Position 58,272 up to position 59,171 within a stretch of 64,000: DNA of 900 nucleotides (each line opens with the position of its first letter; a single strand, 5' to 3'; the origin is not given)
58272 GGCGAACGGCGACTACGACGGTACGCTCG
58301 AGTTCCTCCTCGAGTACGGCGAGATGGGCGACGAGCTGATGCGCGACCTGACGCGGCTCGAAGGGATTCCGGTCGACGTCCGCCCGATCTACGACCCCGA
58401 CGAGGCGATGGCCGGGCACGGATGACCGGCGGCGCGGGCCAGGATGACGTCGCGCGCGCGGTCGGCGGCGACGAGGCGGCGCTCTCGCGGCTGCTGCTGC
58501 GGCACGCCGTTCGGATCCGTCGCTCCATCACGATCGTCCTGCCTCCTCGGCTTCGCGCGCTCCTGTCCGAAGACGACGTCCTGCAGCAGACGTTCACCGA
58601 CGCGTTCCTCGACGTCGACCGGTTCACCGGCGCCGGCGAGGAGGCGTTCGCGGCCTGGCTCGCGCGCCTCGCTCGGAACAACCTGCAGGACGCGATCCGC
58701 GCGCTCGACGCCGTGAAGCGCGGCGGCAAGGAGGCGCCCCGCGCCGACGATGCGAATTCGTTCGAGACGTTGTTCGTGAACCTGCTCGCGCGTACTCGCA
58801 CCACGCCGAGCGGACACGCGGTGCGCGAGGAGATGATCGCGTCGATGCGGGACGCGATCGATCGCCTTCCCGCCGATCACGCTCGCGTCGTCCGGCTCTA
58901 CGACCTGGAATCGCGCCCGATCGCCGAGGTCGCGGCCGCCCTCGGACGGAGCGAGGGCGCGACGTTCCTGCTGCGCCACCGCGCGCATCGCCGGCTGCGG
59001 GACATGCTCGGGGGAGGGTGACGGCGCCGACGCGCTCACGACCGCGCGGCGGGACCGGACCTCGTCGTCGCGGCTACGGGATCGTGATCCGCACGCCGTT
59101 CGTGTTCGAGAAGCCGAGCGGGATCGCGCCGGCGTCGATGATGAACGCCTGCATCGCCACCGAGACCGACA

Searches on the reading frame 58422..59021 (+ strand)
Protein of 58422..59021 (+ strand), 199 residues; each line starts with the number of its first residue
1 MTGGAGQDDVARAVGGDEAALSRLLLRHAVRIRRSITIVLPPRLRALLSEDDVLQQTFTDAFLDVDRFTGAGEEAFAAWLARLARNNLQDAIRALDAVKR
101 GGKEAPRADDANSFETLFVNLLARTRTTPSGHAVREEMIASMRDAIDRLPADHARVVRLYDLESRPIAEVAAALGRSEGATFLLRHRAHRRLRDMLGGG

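Call 3: search_protein_families(library=pfam, proteins=[window:58422-59021:+], max_evalue=0.01)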
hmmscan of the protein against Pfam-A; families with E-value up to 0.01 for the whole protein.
window:58422-59021:+ (199 aa): 4 families
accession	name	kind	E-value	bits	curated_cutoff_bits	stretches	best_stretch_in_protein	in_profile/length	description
PF08281.18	Sigma70_r4_2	-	4.5e-07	29.9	25.7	1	141-192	3-54/54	Sigma-70, region 4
PF04545.22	Sigma70_r4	-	5.4e-07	29.5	24.1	1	145-193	1-49/50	Sigma-70, region 4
PF04542.20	Sigma70_r2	-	1.6e-05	25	24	1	44-95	17-68/71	Sigma-70 region 2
PF07638.17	Sigma70_ECF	-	0.00011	22.6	21.1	1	71-180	70-167/185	ECF sigma factor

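Call 27: search_protein_families(library=ncbifam, proteins=[window:58422-59021:+], max_evalue=0.001)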
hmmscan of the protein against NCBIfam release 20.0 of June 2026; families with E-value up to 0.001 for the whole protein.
window:58422-59021:+ (199 aa): 42 families (the best 25 are shown)
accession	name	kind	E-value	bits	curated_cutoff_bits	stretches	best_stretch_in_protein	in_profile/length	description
TIGR02984.1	Sig-70_plancto1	subfamily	4.2e-31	108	183.75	1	15-196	3-188/189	RNA polymerase sigma-70 factor, Planctomycetaceae-specific subfamily 1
NF008888.0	PRK11922.1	equivalog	1e-16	61.3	204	1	10-196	21-196/231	RNA polymerase sigma factor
TIGR02937.1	sigma70-ECF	superfamily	1.5e-15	57.2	42.9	1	43-195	25-164/165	sigma-70 family RNA polymerase sigma factor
TIGR02952.1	Sig70_famx2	equivalog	1.8e-14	54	206.45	1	10-196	2-170/170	ECF subfamily RNA polymerase sigma factor, BldN family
NF007230.0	PRK09648.1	subfamily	7.4e-12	45.4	209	1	10-196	17-189/195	RNA polymerase sigma factor ShbA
NF009166.1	PRK12513.1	equivalog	4.4e-11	42.8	206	1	13-196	16-186/193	RNA polymerase sigma factor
TIGR02989.1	Sig-70_gvs1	subfamily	5.7e-11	42.6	124.55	1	21-194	3-156/158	RNA polymerase sigma-70 factor, Rhodopirellula/Verrucomicrobium family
NF007225.0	PRK09643.1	equivalog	1.1e-10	41.6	190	1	8-196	16-182/204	RNA polymerase sigma factor SigM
NF009171.0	PRK12518.1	equivalog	7.4e-10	38.9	208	1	9-196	17-184/191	RNA polymerase sigma factor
TIGR02950.1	SigM_subfam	subfamily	2.5e-09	37.2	147.95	1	51-195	28-157/159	RNA polymerase sigma factor, SigM family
TIGR02939.1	RpoE_Sigma70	equivalog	5.9e-09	36.2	236.15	1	10-174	11-164/190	RNA polymerase sigma factor RpoE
NF009168.0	PRK12515.1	subfamily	1.1e-08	34.8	236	1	10-180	13-163/189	RNA polymerase sigma factor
NF009184.0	PRK12532.1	equivalog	3.1e-08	33.7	276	1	51-196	34-184/195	RNA polymerase sigma factor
TIGR02943.1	Sig70_famx1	hypoth_equivalog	1.3e-07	31.6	162.2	1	49-196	28-179/188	RNA polymerase sigma-70 factor, TIGR02943 family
TIGR02959.1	SigZ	equivalog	1.5e-07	31.4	168.65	1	49-196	21-148/170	RNA polymerase sigma factor SigZ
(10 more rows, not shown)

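Call 42: find_homologous_proteins(query=window:58422-59021:+, max_evalue=0.00001)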
Query window:58422-59021:+ (199 aa): 198 proteins with E <= 0.00001 among 5665 candidates; the best 120 are listed.
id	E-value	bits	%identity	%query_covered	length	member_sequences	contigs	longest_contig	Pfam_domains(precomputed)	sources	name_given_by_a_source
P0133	1.7e-119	414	100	100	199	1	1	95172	PF04545.23,PF04542.21,PF08281.19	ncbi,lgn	-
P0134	4.6e-50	188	55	94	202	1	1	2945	PF07638.18,PF08281.19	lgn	-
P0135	3.3e-49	185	51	96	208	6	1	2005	PF07638.18,PF04545.23,PF04542.21,PF08281.19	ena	-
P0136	3.8e-47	179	51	97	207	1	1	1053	PF07638.18,PF04545.23,PF08281.19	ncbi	-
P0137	3.1e-46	176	51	93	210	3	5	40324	PF04545.23,PF04542.21,PF08281.19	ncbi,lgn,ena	-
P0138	9.9e-46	174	49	98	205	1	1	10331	PF08281.19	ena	-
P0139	4.0e-45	172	49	93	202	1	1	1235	PF04545.23,PF04542.21,PF08281.19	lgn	-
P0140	1.6e-44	170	48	94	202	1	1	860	PF08281.19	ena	-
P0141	2.1e-44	170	48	98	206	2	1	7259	PF07638.18,PF04545.23,PF04542.21,PF08281.19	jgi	jgi:RNA polymerase sigma-70 factor (ECF subfamily)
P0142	3.2e-44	169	51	94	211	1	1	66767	PF04542.21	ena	-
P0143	6.1e-44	168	51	95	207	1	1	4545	PF04545.23,PF04542.21,PF08281.19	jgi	jgi:RNA polymerase sigma-70 factor, ECF subfamily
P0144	1.3e-43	167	49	98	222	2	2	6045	PF04545.23,PF04542.21,PF08281.19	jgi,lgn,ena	-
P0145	3.1e-43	166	47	98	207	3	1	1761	PF04545.23,PF04542.21,PF08281.19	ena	-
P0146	8.1e-43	165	49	94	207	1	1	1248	PF07638.18,PF04545.23,PF04542.21,PF08281.19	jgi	jgi:RNA polymerase sigma factor (sigma-70 family)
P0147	1.1e-42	164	48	99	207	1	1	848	PF04545.23,PF04542.21,PF08281.19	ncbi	-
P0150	3.0e-42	163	46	94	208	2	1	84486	PF07638.18,PF04545.23,PF04542.21,PF08281.19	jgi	jgi:RNA polymerase sigma-70 factor (ECF subfamily)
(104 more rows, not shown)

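Call 43: find_encoding_contigs(protein=P0137, flank=6000, max_places=1)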
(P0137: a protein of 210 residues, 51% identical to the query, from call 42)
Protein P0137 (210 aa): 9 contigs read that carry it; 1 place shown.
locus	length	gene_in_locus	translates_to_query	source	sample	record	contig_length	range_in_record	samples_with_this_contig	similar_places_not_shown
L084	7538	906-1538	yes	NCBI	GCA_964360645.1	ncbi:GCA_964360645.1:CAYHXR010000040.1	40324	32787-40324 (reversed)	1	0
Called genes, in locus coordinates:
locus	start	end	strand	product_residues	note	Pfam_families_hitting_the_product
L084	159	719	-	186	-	PF08207:EFP_N, PF01132:EFP, PF09285:Elong-fact-P_C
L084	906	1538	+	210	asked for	PF04542:Sigma70_r2 (weak), PF08281:Sigma70_r4_2, PF04545:Sigma70_r4 (faint)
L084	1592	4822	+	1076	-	PF00069:Pkinase, PF07714:PK_Tyr_Ser-Thr, PF03109:ABC1 (weak), PF13424:TPR_12 (weak), PF13424:TPR_12, PF13424:TPR_12, PF13374:TPR_10, PF13424:TPR_12, +13 more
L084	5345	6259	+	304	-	PF01261:AP_endonuc_2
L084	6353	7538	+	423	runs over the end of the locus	-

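Call 44: find_encoding_contigs(protein=P0142, flank=6000, max_places=1)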
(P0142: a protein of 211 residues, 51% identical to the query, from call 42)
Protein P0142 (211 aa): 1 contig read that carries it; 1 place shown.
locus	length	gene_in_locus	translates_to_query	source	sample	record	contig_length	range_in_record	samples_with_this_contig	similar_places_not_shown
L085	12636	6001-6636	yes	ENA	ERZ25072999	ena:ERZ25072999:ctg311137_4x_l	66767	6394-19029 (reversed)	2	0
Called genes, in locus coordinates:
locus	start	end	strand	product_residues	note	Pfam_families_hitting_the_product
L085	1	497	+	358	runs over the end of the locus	PF02311:AraC_binding (faint), PF07883:Cupin_2 (weak), PF05899:Cupin_3 (faint), PF12852:Cupin_6 (weak), PF07883:Cupin_2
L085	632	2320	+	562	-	PF00069:Pkinase, PF07714:PK_Tyr_Ser-Thr, PF01636:APH (faint), PF03109:ABC1 (weak), PF14531:Kinase-like (weak)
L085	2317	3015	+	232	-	-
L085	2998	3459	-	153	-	-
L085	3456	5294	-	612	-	PF14537:Cytochrom_c3_2 (faint), PF02335:Cytochrom_C552 (faint), PF14522:Cytochrome_C7 (faint), PF22113:Mtrc-MtrF_II-IV_dom (faint), PF09699:Paired_CXXCH_1 (weak)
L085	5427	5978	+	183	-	PF02622:DUF179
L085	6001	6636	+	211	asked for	PF04542:Sigma70_r2 (weak)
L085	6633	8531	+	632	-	PF00069:Pkinase, PF07714:PK_Tyr_Ser-Thr, PF23381:Beta-prop_IFT122_1st (weak), PF24805:EIF3I (weak), PF24814:WD40_Prp19 (weak), PF25173:Beta-prop_WDR3_1st (weak), PF25174:Beta-prop_THOC3, PF25175:Beta-prop_WDR5 (weak), +2 more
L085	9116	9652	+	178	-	-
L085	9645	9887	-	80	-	-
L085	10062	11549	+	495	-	PF04389:Peptidase_M28, PF01546:Peptidase_M20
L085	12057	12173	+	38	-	-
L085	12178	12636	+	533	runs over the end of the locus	PF07701:HNOBA, PF00512:HisKA, PF02518:HATPase_c, PF00072:Response_reg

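Call 45: find_encoding_contigs(protein=P0150, flank=6000, max_places=1)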
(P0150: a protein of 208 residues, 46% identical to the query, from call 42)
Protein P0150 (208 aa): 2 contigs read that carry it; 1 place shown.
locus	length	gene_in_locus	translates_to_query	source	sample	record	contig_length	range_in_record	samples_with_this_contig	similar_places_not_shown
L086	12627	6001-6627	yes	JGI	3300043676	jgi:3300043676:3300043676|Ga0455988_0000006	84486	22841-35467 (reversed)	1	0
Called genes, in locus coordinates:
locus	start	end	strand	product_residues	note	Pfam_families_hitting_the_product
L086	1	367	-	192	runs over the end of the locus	PF07638:Sigma70_ECF, PF08281:Sigma70_r4_2 (weak), PF04545:Sigma70_r4 (faint)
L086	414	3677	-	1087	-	PF00069:Pkinase, PF07714:PK_Tyr_Ser-Thr, PF03109:ABC1, PF25172:Beta-prop_WDR3_2nd, PF23414:Beta-prop_EML_2, PF24814:WD40_Prp19, PF23393:Beta-prop_WDR90_POC16_2nd, PF24807:WD40_CDC20-Fz, +52 more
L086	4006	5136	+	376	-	PF13229:Beta_helix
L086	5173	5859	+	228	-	PF07538:ChW (faint)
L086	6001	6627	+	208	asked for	PF07638:Sigma70_ECF, PF04542:Sigma70_r2 (weak), PF08281:Sigma70_r4_2, PF04545:Sigma70_r4 (weak)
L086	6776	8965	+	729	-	PF00069:Pkinase, PF01636:APH (faint), PF07714:PK_Tyr_Ser-Thr, PF03109:ABC1 (weak), PF24885:TPR_NPHP3, PF13424:TPR_12, PF13374:TPR_10 (weak), PF13424:TPR_12, +3 more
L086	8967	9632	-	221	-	-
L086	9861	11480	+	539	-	-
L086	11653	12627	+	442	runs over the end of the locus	-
